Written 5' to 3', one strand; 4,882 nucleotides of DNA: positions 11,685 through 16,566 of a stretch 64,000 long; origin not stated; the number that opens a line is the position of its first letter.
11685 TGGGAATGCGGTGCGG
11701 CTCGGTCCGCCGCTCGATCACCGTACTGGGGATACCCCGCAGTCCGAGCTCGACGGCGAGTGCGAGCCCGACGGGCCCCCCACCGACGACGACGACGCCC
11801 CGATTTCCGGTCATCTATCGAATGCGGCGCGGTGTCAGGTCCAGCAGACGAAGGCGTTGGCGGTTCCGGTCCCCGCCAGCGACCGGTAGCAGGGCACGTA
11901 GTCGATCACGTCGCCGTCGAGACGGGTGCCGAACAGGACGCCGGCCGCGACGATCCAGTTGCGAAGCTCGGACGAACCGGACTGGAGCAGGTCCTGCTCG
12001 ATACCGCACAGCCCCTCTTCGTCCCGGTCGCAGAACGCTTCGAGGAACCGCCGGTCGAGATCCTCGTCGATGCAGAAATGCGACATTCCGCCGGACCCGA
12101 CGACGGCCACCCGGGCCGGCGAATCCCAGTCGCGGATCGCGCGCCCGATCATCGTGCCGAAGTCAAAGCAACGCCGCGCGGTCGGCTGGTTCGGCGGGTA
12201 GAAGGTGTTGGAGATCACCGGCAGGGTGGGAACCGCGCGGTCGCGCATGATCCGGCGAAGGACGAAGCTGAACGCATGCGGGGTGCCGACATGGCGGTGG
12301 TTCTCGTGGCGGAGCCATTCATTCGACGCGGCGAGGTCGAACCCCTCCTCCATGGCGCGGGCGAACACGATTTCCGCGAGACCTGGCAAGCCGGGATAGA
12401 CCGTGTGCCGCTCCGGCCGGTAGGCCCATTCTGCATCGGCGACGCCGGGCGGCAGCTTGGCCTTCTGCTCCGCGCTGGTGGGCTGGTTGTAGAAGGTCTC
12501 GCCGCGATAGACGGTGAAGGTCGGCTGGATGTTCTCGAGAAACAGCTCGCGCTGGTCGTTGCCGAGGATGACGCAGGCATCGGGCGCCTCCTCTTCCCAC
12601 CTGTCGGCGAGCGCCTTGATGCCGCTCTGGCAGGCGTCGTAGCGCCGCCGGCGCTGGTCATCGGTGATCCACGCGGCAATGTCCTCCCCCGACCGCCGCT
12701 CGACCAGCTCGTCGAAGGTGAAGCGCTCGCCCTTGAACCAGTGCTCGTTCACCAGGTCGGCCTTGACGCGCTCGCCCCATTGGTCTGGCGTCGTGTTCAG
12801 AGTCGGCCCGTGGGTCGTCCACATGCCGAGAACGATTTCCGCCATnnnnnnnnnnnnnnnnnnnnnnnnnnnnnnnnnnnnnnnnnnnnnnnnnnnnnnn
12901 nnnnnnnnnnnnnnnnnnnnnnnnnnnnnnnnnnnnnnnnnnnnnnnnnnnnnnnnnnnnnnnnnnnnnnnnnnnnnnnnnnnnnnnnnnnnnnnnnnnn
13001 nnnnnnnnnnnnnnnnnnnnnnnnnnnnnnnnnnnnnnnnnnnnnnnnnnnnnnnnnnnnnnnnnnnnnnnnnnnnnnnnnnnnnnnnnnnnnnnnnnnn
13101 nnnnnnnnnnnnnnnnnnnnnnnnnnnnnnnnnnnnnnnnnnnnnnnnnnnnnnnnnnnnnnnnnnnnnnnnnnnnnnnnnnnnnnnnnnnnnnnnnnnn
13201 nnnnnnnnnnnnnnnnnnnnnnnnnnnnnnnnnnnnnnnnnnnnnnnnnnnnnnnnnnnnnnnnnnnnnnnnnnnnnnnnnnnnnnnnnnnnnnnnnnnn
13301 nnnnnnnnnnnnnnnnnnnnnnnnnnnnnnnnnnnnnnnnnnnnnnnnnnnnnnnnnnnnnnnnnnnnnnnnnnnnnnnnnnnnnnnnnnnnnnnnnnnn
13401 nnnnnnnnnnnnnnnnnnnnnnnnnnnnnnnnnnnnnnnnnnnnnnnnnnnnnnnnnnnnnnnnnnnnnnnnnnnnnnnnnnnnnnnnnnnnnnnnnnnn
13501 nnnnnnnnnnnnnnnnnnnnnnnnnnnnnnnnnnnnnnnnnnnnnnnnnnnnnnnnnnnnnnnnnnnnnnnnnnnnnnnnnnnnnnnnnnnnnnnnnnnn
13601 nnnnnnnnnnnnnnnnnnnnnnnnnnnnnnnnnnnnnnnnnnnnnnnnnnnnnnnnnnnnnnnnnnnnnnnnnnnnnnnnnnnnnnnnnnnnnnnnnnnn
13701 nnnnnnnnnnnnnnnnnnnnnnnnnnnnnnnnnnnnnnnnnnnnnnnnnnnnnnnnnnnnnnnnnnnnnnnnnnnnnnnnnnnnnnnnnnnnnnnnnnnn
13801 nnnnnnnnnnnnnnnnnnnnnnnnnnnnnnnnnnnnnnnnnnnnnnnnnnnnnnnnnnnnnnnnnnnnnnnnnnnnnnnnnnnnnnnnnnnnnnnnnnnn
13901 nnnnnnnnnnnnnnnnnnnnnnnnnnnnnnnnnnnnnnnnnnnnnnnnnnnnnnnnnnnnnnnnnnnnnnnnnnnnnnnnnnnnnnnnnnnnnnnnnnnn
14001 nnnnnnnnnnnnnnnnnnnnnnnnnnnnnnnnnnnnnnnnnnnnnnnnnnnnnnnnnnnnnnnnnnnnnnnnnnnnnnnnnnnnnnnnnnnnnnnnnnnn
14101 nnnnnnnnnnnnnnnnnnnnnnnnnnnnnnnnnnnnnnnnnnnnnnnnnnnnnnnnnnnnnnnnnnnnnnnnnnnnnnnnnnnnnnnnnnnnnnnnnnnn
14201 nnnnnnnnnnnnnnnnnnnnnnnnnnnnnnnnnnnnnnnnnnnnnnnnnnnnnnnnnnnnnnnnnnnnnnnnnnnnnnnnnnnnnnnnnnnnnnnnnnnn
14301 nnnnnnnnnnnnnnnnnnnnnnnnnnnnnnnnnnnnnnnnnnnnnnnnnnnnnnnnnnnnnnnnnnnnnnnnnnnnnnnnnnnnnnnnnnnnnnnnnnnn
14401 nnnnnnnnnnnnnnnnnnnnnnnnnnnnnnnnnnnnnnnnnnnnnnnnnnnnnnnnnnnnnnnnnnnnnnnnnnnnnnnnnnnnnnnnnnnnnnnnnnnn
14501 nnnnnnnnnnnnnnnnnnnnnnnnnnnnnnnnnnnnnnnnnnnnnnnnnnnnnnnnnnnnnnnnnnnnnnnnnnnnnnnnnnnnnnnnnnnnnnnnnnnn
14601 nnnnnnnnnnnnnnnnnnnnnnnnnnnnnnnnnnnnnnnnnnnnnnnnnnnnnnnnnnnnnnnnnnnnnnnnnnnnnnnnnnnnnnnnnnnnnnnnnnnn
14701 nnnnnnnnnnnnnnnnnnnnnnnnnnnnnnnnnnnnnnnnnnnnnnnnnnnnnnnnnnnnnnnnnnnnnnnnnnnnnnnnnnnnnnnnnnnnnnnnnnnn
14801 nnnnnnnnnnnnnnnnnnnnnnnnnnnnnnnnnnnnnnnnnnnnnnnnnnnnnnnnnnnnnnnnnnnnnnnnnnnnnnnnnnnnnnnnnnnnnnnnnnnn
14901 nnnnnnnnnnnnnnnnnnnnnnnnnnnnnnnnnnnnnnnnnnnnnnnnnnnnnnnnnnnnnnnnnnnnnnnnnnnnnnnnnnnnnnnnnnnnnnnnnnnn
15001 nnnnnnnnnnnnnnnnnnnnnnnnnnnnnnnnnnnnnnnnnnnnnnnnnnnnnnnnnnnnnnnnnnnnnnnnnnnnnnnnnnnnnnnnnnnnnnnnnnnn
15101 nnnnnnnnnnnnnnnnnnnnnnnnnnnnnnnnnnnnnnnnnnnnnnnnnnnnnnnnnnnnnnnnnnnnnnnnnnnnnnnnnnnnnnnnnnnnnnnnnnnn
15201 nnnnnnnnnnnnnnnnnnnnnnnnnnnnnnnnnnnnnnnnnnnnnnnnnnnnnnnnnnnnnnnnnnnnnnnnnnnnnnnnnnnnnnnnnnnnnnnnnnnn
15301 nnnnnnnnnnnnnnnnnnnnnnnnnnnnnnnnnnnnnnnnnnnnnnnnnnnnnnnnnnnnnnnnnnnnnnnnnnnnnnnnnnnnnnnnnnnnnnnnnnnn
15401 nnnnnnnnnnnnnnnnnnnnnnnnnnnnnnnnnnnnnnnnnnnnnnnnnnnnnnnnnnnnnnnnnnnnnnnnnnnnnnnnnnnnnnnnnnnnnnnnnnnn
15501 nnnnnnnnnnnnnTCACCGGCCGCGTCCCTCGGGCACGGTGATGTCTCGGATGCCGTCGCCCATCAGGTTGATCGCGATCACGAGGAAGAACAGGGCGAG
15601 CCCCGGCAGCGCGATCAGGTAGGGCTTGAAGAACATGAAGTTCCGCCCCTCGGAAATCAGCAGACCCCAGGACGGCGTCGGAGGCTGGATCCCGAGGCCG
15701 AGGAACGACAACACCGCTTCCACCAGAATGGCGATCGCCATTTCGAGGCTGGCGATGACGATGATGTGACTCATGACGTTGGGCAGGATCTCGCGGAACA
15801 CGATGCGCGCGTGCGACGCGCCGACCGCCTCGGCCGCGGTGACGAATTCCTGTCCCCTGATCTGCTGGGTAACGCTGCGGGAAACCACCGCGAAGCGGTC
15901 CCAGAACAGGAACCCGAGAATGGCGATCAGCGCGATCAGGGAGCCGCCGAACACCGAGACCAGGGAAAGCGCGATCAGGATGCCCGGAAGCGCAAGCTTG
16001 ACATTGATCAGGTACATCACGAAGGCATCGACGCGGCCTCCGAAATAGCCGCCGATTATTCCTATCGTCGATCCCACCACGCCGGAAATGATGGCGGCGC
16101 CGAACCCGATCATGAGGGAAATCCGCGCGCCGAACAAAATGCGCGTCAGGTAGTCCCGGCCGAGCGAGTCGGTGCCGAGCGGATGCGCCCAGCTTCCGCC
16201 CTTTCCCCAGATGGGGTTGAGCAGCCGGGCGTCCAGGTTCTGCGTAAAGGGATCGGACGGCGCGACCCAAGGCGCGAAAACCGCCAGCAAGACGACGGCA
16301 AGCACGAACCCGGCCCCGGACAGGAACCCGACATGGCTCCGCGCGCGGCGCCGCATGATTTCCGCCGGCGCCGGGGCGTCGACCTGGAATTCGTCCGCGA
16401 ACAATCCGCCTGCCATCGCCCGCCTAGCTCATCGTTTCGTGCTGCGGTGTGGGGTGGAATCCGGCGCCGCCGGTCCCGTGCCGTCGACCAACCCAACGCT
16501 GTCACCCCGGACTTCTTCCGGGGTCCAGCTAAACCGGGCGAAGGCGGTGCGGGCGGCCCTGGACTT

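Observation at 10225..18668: Nine-gene minus-strand operon fusing a Dpp-like importer (without its own SBP) to an unusual meta-cleavage gene set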

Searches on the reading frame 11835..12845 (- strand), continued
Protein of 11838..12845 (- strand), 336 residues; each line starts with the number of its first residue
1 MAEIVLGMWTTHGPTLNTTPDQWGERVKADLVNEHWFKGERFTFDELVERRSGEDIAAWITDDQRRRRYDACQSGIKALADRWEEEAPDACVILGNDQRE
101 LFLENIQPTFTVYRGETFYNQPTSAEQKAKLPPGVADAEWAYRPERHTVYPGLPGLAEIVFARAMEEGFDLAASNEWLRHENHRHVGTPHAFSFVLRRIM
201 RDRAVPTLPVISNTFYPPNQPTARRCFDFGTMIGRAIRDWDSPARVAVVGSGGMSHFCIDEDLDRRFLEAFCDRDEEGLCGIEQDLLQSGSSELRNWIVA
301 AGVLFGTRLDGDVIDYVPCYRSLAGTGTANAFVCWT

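Call 50: find_encoding_contigs(protein=P0040, flank=10000, max_places=2)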
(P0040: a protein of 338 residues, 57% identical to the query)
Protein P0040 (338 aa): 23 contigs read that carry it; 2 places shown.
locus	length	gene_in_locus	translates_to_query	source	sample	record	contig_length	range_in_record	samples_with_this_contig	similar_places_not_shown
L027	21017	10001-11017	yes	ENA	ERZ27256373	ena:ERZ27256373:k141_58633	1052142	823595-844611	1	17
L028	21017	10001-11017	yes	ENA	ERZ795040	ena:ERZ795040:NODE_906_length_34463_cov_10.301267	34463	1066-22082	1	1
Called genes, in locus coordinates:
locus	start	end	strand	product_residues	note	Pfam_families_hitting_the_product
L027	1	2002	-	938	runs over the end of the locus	PF07715:Plug, PF00593:TonB_dep_Rec_b-barrel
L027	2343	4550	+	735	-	PF13442:Cytochrome_CBB3 (weak), PF01011:PQQ, PF13360:PQQ_2 (faint)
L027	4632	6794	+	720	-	PF07730:HisKA_3 (faint), PF13581:HATPase_c_2 (weak), PF02518:HATPase_c (weak)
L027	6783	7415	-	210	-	PF00072:Response_reg, PF00196:GerE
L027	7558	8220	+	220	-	PF03737:RraA-like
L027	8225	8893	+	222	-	PF03737:RraA-like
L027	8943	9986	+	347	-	PF04909:Amidohydro_2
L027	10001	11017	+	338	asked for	PF02900:LigB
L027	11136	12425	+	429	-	PF07690:MFS_1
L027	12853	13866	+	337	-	PF04909:Amidohydro_2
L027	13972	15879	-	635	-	PF00109:ketoacyl-synt, PF02801:Ketoacyl-synt_C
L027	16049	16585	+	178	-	PF02557:VanY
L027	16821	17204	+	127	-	PF02482:Ribosomal_S30AE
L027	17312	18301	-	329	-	PF01965:DJ-1_PfpI, PF00165:HTH_AraC, PF12833:HTH_18, PF00165:HTH_AraC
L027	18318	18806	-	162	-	PF03449:GreA_GreB_N, PF01272:GreA_GreB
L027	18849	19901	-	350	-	PF00817:IMS, PF11798:IMS_HHH (weak), PF21999:IMS_HHH_1, PF11799:IMS_C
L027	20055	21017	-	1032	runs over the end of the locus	PF07715:Plug, PF00593:TonB_dep_Rec_b-barrel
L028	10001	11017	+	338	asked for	PF02900:LigB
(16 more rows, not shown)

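Call 63: predict_structure(alignment_id=A2)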
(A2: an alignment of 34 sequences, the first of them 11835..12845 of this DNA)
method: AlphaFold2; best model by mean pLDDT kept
length: 336 residues; sequences in the alignment: 34
mean_pLDDT: 90.7   pTM: 0.92
mean pLDDT of the five models: 90.7, 90.2, 89.7, 89.7, 89.0
residues with pLDDT >= 90: 237; 70-90: 82; 50-70: 17; < 50: 0
segments of 3 or more residues with pLDDT < 50: none
pLDDT, mean of each block of 10 residues (from residue 1): 96 83 85 91 96 92 93 97 98 81 73 93 85 75 88 97 95 81 74 93 95 84 96 98 98 92 96 96 89 95 96 95 93 97
secondary structure, 60 per line:
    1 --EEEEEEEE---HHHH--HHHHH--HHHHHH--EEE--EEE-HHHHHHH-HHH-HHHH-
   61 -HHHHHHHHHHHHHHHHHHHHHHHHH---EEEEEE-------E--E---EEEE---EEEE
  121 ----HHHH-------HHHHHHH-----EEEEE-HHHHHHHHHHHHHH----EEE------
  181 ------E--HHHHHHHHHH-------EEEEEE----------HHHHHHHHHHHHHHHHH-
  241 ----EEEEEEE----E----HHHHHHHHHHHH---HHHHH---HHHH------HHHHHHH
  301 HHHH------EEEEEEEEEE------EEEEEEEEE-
elements in order: E3-10 H14-17 H20-24 H27-32 E35-37 E40-42 H44-50 H56-59 H62-86 E90-95 E110-113 E117-120 H125-128 H136-142 E148-152 H154-167 E172-174 H190-199 E207-212 H223-239 E245-251 H261-272 H276-280 H284-287 H294-304 E311-320 E327-335

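Call 72: fold_search(model_id=the predicted structure, library=pdb)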
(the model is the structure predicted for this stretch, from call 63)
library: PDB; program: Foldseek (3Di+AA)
matches with E <= 10: 550; with E <= 0.001: 36
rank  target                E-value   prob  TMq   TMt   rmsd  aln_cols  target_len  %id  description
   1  1bou_B                4.7e-17  1.00  0.63  0.70   6.0       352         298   21  THREE-DIMENSIONAL STRUCTURE OF LIGAB (released 1999-05-04)
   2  3wr8_A                3.2e-16  1.00  0.65  0.54   6.2       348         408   20  Crystal structure of DesB from Sphingobium sp. strain SYK-6 (released 2014-04-30)
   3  3wrb_B                6.1e-16  1.00  0.65  0.54   7.0       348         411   20  Crystal structure of the anaerobic H124F DESb-Gallate complex (released 2014-04-30)
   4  3wra_B                1.0e-15  1.00  0.65  0.54   6.2       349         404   20  Crystal structure of the desB-Gallate complex exposed to Aerobic Atomosphere (released 2014-04-30)
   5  3wku_B                1.2e-15  1.00  0.61  0.52   7.2       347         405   20  Crystal structure of the anaerobic DesB-gallate complex (released 2014-04-30)
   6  3wrb_A                1.6e-15  1.00  0.64  0.54   6.2       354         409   19  Crystal structure of the anaerobic H124F DESb-Gallate complex (released 2014-04-30)
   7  3wr9_A                2.5e-15  1.00  0.62  0.51   6.0       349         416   20  Crystal structure of the Anaerobic DesB-Gallate complex (released 2014-04-30)
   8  3wrc_A                3.9e-15  1.00  0.63  0.54   5.6       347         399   19  Crystal structure of the anaerobic DesB-Protocatechuate (PCA) complex (released 2014-04-30)
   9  3wpm_A                6.1e-14  1.00  0.65  0.54   4.8       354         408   19  Crystal structure of the anaerobic DesB-gallate complex by co-crystallization (released 2014-04-30)
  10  8k04_A                6.1e-14  1.00  0.63  0.67   6.5       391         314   16  CryoEM structure of a 2,3-hydroxycinnamic acid 1,2-dioxygenase MhpB in apo form (released 2024-07-10)
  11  3wku_A                1.7e-13  1.00  0.64  0.54   5.6       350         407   20  Crystal structure of the anaerobic DesB-gallate complex (released 2014-04-30)
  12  7txy_C                5.6e-13  1.00  0.59  0.70   6.5       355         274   14  Crystal structure of the 2-Aminophenol 1,6-dioxygenase from the ARO bacterial microcompartment of Micromonospora rosar (released 2023-02-15)
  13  7txy_A                1.1e-12  1.00  0.59  0.70   6.4       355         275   14  Crystal structure of the 2-Aminophenol 1,6-dioxygenase from the ARO bacterial microcompartment of Micromonospora rosar (released 2023-02-15)
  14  7txy_E                1.7e-12  1.00  0.59  0.70   6.4       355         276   14  Crystal structure of the 2-Aminophenol 1,6-dioxygenase from the ARO bacterial microcompartment of Micromonospora rosar (released 2023-02-15)
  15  8iq8_A                1.9e-12  1.00  0.60  0.70   7.1       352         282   17  Crystal structure of 3,4-dihydroxyphenylacetate 2,3-dioxygenase (DHPAO) from Acinetobacter baumannii (released 2023-11-22)
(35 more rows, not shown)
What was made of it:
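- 11835..12845 (-): LigZ-like class III (LigB-type) extradiol dioxygenase. AF2 pLDDT 90.7; top folds are LigAB beta and DesB (calls 63, 72).
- On SYK-6-type DDVA catabolic system: The predicted fold is that of an aromatic extradiol dioxygenase (call 72).
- Its predicted fold matches aromatic extradiol dioxygenases (calls 63, 72).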

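Call 76: find_encoding_contigs(protein=P0073, flank=9000, max_places=1)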
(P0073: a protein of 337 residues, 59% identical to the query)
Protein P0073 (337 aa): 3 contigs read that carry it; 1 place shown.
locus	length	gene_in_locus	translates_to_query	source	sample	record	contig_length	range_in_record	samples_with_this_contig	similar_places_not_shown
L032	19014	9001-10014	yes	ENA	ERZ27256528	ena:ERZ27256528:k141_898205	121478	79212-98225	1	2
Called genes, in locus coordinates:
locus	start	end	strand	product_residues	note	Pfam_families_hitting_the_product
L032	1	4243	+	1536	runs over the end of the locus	PF00310:GATase_2, PF04898:Glu_syn_central, PF01645:Glu_synthase, PF01493:GXGXG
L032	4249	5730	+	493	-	PF14691:Fer4_20, PF00070:Pyr_redox (weak), PF00890:FAD_binding_2 (weak), PF01266:DAO, PF07992:Pyr_redox_2, PF12831:FAD_oxidored, PF01593:Amino_oxidase, PF13450:NAD_binding_8, +4 more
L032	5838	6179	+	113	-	-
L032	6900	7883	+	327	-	PF00248:Aldo_ket_red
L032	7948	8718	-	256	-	PF09955:DUF2189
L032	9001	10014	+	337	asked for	PF02900:LigB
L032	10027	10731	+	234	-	PF03737:RraA-like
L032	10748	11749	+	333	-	PF04909:Amidohydro_2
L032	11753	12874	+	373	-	PF01717:Meth_synt_2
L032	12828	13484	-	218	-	PF03352:Adenine_glyco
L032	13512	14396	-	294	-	PF00140:Sigma70_r1_2, PF04542:Sigma70_r2, PF04545:Sigma70_r4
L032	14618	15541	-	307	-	PF18075:FtsX_ECD, PF02687:FtsX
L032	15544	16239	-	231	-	PF00005:ABC_tran, PF13304:AAA_21 (faint)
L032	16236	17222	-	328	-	PF13401:AAA_22 (faint), PF13671:AAA_33 (faint), PF02881:SRP54_N, PF06414:Zeta_toxin, PF00448:SRP54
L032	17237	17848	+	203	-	PF03602:Cons_hypoth95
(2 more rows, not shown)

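Call 77: find_encoding_contigs(protein=P0027, flank=9000, max_places=1)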
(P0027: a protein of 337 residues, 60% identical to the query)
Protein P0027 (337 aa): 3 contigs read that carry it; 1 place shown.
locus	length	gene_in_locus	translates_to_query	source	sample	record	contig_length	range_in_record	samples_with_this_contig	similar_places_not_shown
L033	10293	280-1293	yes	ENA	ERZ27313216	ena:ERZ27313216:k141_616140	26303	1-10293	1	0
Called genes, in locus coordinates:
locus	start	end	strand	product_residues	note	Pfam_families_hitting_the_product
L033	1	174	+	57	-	?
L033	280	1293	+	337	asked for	PF02900:LigB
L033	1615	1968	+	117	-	-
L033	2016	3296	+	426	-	PF07690:MFS_1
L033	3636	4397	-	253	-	-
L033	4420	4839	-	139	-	PF19649:DUF6152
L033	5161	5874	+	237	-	PF12261:T_hemolysin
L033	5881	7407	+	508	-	PF00501:AMP-binding, PF23562:AMP-binding_C_3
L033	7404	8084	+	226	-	PF14518:Haem_oxygenas_2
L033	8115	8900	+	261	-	PF00106:adh_short, PF01370:Epimerase (weak), PF08659:KR, PF13561:adh_short_C2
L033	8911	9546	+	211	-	PF21033:RMD1-3 (faint)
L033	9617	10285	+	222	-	PF00072:Response_reg, PF00486:Trans_reg_C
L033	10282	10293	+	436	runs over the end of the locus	PF00512:HisKA, PF02518:HATPase_c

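Call 78: find_encoding_contigs(protein=P0082, flank=9000, max_places=1)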
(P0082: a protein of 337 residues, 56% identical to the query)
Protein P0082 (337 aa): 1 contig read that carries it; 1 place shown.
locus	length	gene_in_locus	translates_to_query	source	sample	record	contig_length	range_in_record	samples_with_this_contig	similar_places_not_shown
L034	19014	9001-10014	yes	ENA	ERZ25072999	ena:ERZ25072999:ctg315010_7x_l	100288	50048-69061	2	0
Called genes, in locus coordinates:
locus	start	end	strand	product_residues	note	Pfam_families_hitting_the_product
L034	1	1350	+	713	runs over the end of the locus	PF01011:PQQ, PF13360:PQQ_2, PF13570:Beta-prop_ACSF4 (faint), PF25293:Beta-prop_EMC1_N (faint), PF01011:PQQ, PF13360:PQQ_2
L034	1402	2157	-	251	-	PF13709:DUF4159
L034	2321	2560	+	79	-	-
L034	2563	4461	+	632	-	PF01011:PQQ, PF13360:PQQ_2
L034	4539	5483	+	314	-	PF00135:COesterase, PF20434:BD-FAE, PF07859:Abhydrolase_3, PF00326:Peptidase_S9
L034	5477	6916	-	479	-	PF07690:MFS_1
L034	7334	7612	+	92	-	-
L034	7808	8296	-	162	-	PF20349:DUF6644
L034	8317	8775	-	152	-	PF20349:DUF6644 (weak)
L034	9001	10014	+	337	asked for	PF02900:LigB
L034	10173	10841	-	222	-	PF03737:RraA-like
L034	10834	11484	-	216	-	PF03737:RraA-like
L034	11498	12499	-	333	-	PF04909:Amidohydro_2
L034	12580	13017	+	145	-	PF19649:DUF6152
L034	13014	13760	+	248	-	-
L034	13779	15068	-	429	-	PF07690:MFS_1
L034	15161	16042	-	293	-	-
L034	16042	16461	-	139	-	PF19649:DUF6152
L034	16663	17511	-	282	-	-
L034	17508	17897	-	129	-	-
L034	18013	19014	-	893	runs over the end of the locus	PF13191:AAA_16 (weak), PF13401:AAA_22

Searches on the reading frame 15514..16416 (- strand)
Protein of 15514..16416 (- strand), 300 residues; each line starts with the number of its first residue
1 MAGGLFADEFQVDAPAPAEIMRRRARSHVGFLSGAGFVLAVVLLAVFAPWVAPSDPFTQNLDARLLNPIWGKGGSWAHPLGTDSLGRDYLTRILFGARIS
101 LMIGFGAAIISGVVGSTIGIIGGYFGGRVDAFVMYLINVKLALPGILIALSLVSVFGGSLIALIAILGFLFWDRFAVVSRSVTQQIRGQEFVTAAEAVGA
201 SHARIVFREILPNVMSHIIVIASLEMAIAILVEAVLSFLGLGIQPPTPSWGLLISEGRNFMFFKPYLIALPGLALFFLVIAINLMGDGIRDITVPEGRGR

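Call 6: search_protein_families(library=pfam, proteins=[window:15514-16416:-])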
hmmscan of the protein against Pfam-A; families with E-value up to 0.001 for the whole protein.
window:15514-16416:- (300 aa): 2 families
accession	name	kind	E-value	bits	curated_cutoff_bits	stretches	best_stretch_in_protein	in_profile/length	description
PF00528.27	BPD_transp_1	-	6.7e-25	88.3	26.4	1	115-295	1-180/184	Binding-protein-dependent transport system inner membrane component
PF12911.12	OppC_N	-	3.1e-09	37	23.9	1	20-68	5-53/53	N-terminal TM domain of oligopeptide transport permease C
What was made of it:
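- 15514..16416 (-): dppC-type permease. BPD_transp_1 + OppC_N (call 6)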

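Call 7: search_protein_families(library=ncbifam, proteins=[window:15514-16416:-])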
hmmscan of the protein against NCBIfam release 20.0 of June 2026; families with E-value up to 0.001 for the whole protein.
window:15514-16416:- (300 aa): 14 families
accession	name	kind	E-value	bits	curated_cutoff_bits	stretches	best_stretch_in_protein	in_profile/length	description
NF045473.1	Opp1C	equivalog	5.6e-74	248.9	350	1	35-292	11-262/267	nickel/cobalt ABC transporter permease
NF045476.1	Opp4C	equivalog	9.9e-74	248.1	350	1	20-292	5-274/278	oligopeptide ABC transporter permease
TIGR02790.1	nickel_nikC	equivalog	1e-73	248.1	358.45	1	38-292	8-256/258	nickel ABC transporter permease subunit NikC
NF045474.1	Opp2C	equivalog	1.8e-72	243.8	300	1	53-292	1-234/236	nickel transporter permease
NF011662.0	PRK15082.1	equivalog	1e-66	225.4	484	1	18-295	27-298/303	glutathione ABC transporter permease GsiD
NF008160.0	PRK10913.1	equivalog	1.3e-66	225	483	1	28-295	29-296/300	dipeptide ABC transporter permease DppC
NF007738.0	PRK10417.1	equivalog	1.2e-60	205.4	335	1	37-292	17-266/277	nickel ABC transporter permease subunit NikC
NF007376.0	PRK09881.1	equivalog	3.3e-58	197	434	1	32-300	34-296/298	D,D-dipeptide ABC transporter permease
NF047573.1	opine_perm_CntC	exception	1.1e-56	192.2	440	1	28-290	9-264/271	staphylopine uptake ABC transporter permease subunit CntC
NF045475.1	Opp3C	equivalog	1.8e-53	181.8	450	1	79-295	109-325/328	oligopeptide ABC transporter permease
NF011935.0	PRK15406.1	equivalog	1.7e-51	175.8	433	1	37-296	45-300/302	oligopeptide ABC transporter permease OppC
NF011691.0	PRK15111.1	equivalog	1.4e-39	136.4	379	1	33-291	31-289/296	putrescine export ABC transporter permease SapC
NF043080.1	MMSYN1_0166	equivalog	2.9e-33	115.1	370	1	37-293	46-301/307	oligopeptide ABC transporter permease OppC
NF011596.0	PRK15021.1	subfamily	8.4e-29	100.7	439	1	78-295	121-337/341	microcin C ABC transporter permease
